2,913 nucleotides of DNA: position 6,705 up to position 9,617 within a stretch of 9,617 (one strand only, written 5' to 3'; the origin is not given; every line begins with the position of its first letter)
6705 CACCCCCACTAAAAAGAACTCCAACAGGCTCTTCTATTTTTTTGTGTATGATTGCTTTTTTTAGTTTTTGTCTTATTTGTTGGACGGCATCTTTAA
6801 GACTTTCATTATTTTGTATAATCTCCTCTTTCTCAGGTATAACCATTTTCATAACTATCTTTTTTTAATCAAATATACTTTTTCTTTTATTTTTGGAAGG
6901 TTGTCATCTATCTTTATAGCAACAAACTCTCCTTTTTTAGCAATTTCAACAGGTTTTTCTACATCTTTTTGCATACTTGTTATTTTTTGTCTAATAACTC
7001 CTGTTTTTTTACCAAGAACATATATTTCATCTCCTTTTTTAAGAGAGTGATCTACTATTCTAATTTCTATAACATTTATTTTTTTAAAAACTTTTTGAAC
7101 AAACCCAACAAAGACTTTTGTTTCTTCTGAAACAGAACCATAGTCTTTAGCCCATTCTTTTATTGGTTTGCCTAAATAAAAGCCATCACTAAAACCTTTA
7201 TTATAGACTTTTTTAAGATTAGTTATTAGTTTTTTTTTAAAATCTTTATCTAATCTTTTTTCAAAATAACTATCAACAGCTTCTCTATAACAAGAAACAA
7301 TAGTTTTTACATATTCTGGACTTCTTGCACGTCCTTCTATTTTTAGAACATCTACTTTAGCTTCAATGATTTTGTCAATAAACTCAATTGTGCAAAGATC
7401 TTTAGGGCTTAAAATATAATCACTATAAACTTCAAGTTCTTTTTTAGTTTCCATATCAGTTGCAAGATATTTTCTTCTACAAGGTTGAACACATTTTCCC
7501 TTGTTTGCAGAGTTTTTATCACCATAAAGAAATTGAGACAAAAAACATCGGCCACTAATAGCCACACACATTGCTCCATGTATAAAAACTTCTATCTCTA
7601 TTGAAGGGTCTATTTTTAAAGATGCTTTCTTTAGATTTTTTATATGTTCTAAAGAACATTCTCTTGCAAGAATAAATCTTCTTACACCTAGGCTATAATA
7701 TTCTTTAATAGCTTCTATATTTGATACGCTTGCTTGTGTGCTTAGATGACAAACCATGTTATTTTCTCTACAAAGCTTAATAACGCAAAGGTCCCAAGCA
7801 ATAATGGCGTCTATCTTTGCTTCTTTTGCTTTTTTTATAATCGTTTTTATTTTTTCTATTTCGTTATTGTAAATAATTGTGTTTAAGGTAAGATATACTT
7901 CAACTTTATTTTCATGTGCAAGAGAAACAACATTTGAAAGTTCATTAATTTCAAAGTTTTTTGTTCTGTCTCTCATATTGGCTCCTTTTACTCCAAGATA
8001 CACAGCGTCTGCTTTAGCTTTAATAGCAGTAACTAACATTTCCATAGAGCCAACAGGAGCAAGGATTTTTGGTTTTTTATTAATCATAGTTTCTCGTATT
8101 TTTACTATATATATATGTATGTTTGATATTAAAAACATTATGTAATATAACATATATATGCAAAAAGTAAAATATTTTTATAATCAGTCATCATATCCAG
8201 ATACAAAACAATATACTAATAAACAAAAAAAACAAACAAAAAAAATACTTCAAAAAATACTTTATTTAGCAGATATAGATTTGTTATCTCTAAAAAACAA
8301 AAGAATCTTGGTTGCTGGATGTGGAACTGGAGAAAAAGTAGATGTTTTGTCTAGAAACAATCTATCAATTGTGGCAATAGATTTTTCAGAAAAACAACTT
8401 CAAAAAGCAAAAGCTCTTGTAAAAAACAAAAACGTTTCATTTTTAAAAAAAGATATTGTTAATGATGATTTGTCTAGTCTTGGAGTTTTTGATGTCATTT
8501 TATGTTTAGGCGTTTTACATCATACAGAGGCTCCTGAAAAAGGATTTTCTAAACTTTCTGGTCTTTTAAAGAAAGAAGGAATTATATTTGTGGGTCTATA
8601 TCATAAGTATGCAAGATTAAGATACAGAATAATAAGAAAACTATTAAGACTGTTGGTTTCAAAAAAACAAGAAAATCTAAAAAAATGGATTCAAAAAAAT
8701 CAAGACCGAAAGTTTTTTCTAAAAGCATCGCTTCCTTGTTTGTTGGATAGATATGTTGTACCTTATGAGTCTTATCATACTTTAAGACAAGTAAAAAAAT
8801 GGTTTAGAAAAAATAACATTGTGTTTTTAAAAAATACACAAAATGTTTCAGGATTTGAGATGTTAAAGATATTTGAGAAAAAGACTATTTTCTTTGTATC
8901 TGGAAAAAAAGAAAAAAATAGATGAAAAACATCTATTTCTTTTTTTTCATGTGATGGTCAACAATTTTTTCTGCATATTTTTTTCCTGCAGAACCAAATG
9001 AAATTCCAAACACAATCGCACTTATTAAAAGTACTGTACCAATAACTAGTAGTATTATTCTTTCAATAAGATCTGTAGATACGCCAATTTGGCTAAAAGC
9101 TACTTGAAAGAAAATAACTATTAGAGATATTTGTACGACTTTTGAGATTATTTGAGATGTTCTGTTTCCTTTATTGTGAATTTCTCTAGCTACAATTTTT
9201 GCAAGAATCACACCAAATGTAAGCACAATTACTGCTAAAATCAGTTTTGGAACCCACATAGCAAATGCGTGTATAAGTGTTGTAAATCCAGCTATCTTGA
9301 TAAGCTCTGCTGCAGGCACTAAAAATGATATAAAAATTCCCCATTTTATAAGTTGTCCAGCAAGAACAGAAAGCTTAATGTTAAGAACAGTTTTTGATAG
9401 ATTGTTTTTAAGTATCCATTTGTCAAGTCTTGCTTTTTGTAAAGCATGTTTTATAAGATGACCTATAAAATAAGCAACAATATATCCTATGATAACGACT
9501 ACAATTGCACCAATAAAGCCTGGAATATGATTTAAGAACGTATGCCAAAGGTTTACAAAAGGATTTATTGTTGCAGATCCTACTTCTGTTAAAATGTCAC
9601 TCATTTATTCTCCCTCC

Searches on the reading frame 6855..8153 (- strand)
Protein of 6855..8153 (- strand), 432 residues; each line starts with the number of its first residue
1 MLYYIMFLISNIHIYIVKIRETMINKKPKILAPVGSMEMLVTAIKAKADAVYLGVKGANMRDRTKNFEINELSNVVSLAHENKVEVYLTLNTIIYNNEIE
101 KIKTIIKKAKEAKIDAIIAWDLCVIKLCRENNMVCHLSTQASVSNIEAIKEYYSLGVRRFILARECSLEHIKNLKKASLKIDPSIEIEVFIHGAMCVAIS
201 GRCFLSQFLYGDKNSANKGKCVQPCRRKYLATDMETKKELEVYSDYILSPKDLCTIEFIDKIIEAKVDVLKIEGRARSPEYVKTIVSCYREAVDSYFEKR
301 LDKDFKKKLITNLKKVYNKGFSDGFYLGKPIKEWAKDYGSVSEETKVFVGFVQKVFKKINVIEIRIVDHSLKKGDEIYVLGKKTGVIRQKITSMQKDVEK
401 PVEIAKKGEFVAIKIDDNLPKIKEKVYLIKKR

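Call 3: search_protein_families(library=pfam, proteins=[window:6855-8153:-], max_evalue=1)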
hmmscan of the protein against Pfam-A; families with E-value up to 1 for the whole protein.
window:6855-8153:- (432 aa): 7 families
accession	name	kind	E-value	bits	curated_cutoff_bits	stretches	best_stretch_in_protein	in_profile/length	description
PF01136.24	Peptidase_U32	-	1.8e-75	253.7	22.4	1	99-330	1-231/233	Peptidase family U32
PF18150.6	DUF5600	-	0.0029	18.7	26.6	0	275-319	13-54/107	Domain of unknown function (DUF5600)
PF06506.16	PrpR_N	-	0.0081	16.2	29.1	1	79-151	86-156/167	Propionate catabolism activator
PF03144.31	GTP_EFTU_D2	-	0.012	16.4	30.3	1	361-415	3-58/73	Elongation factor Tu domain 2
PF16325.11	Peptidase_U32_C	-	0.019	15.5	28.2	1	347-420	4-77/83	Peptidase family U32 C-terminal domain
PF14578.12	GTP_EFTU_D4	-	0.13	12.6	23.8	1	350-420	10-77/86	Elongation factor Tu domain 4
PF14480.11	DNA_pol3_a_NI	-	0.37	11.2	22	1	65-110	17-62/72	DNA polymerase III polC-type N-terminus I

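Call 4: search_protein_families(library=ncbifam, proteins=[window:6855-8153:-], max_evalue=1)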
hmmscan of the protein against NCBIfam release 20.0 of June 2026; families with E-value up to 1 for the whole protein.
window:6855-8153:- (432 aa): 5 families
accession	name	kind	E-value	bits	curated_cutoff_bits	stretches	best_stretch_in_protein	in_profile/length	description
NF011996.0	PRK15452.1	equivalog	4.3e-69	233.5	534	2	26-237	3-210/449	prephenate-dependent tRNA uridine(34) hydroxylase TrhP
NF047963.1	quinone_UbiU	equivalog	3e-50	171.2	440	2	29-240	2-212/331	ubiquinone anaerobic biosynthesis protein UbiU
NF011991.0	PRK15447.1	equivalog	6.8e-18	65.1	283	1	44-330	25-294/302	U32 family peptidase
NF047965.1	quinone_UbiV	equivalog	4.9e-17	62.4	275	1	43-329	23-288/292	ubiquinone anaerobic biosynthesis protein UbiV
TIGR02609.1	doc_partner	hypoth_equivalog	0.015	15.7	55.9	1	371-405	24-58/74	putative addiction module antidote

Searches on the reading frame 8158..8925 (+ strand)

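Call 3: search_protein_families(library=pfam, proteins=[window:8158-8925:+], max_evalue=1)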
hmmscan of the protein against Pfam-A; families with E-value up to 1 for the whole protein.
window:8158-8925:+ (255 aa): 11 families
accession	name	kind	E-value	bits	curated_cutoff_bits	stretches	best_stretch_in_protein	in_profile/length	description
PF08241.18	Methyltransf_11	-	4.3e-16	59.8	21.2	1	53-145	3-95/95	Methyltransferase domain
PF08242.18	Methyltransf_12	-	1.1e-15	58.6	30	1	52-143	2-98/98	Methyltransferase domain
PF13847.12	Methyltransf_31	-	1.1e-15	58.1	27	1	46-164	3-127/145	Methyltransferase domain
PF13649.12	Methyltransf_25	-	5.2e-14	53.1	27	1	50-141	1-97/97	Methyltransferase domain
PF13489.12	Methyltransf_23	-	2.6e-12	47.2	27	1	27-150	6-121/164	Methyltransferase domain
PF08003.17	Methyltransf_9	-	8.6e-08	31.9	23.8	1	43-143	112-215/315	Protein of unknown function (DUF1698)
PF01739.24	CheR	-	1.1e-05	25.5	27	2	91-146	118-174/195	CheR methyltransferase, SAM binding domain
PF05724.17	TPMT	-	3.5e-05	24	26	1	42-84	33-75/218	Thiopurine S-methyltransferase (TPMT)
PF05401.17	NodS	-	0.0047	17.2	24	1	48-124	45-120/201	Nodulation protein S (NodS)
PF05219.18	DREV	-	0.011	15.4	26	1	31-147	78-188/265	DREV methyltransferase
PF01135.25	PCMT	-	0.029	14.6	20.3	1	8-94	38-124/210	Protein-L-isoaspartate(D-aspartate) O-methyltransferase (PCMT)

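Call 4: search_protein_families(library=ncbifam, proteins=[window:8158-8925:+], max_evalue=1)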
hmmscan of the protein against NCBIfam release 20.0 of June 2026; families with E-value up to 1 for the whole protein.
window:8158-8925:+ (255 aa): 32 families (the best 25 are shown)
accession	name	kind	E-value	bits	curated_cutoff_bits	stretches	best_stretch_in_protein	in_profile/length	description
TIGR01983.1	UbiG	equivalog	4e-14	52.5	102.95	1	30-192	45-200/228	bifunctional 2-polyprenyl-6-hydroxyphenol methylase/3-demethylubiquinol 3-O-methyltransferase UbiG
TIGR02072.1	BioC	equivalog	2.7e-11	43.7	184.95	1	18-144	11-131/244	malonyl-ACP O-methyltransferase BioC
TIGR02021.1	BchM-ChlM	equivalog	4.1e-11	42.7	158.9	1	28-143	38-153/218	magnesium protoporphyrin IX methyltransferase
NF045667.1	MTase_DVU1556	equivalog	3.4e-10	39.7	155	1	46-145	22-119/213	DVU_1556 family methyltransferase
NF011650.0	PRK15068.1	equivalog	2.9e-09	36.3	209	1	43-144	119-224/324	tRNA 5-methoxyuridine(34)/uridine 5-oxyacetic acid(34) synthase CmoB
TIGR04345.1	ovoA_Cterm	equivalog_domain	1.8e-08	34.2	170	2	90-146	115-170/242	putative 4-mercaptohistidine N1-methyltransferase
TIGR00452.1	TIGR00452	equivalog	1.3e-07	30.7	275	1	42-142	113-216/316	tRNA 5-methoxyuridine(34)/uridine 5-oxyacetic acid(34) synthase CmoB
NF043040.1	corrin_prot_MT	hypoth_equivalog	3.3e-07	30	180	1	46-166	41-168/216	corrinoid protein-associated methyltransferase CpaM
TIGR01934.1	MenG_MenH_UbiE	subfamily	2.1e-05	23.9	158.35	1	45-192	38-185/223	ubiquinone/menaquinone biosynthesis methyltransferase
NF008686.0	PRK11705.1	equivalog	2.2e-05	23.7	400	1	43-144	163-264/383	cyclopropane fatty acyl phospholipid synthase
TIGR03587.1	Pse_Me-ase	hypoth_equivalog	4.9e-05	23.5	112.05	1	17-124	15-119/204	pseudaminic acid biosynthesis-associated methylase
TIGR04290.1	meth_Rta_06860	hypoth_equivalog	5.4e-05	22.7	300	1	45-133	48-138/226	TIGR04290 family methyltransferase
NF008264.0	PRK11036.1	equivalog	5.9e-05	22.6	366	1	39-160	33-162/261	tRNA uridine 5-oxyacetic acid(34) methyltransferase CmoM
NF040539.1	AST_met_ArsM_2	exception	6.9e-05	22.8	240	1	2-147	16-165/262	putative arsinothricin biosynthesis methyltransferase ArsM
NF001244.0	PRK00216.1-5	equivalog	7.9e-05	22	216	1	46-191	48-196/236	bifunctional demethylmenaquinone methyltransferase/2-methoxy-6-polyprenyl-1,4-benzoquinol methylase UbiE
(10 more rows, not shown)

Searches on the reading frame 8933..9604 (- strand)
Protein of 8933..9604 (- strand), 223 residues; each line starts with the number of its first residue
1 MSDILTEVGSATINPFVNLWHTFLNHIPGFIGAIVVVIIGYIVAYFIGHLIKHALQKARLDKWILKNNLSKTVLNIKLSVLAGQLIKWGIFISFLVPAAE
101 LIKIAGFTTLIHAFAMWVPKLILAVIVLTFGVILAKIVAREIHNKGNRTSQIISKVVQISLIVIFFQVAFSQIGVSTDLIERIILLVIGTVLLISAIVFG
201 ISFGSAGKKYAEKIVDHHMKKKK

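Call 3: search_protein_families(library=pfam, proteins=[window:8933-9604:-], max_evalue=1)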
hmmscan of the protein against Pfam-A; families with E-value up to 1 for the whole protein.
window:8933-9604:- (223 aa): 3 families
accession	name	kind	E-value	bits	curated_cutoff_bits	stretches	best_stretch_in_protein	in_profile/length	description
PF05552.17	MS_channel_1st_1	-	9.1e-13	48.3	22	2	14-62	1-49/50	Mechanosensitive ion channel, conserved TM helix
PF01061.29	ABC2_membrane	-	0.0061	16.5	26.9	1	137-203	6-72/211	ABC-2 type transporter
PF11808.13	PhoR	-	0.39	11.6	27.1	1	19-67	6-55/86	Phosphate regulon sensor protein PhoR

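Call 4: search_protein_families(library=ncbifam, proteins=[window:8933-9604:-], max_evalue=1)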
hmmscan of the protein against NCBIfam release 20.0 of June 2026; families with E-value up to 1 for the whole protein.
window:8933-9604:- (223 aa): 4 families
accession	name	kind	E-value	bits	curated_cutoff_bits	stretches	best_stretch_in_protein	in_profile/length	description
NF033912.1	msc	subfamily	9.2e-21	74.4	100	1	12-201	168-359/365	mechanosensitive ion channel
NF050032.1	Rv1733c_fam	subfamily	0.00072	19.5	80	1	177-215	12-50/180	Rv1733c family protein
NF047602.1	MscsSHelicob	equivalog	0.075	12.5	400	1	121-196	13-88/260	small-conductance mechanosensitive channel MscS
NF008115.0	PRK10862.1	equivalog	0.27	11.2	184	1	71-162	50-144/156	SoxR-reducing system protein RseC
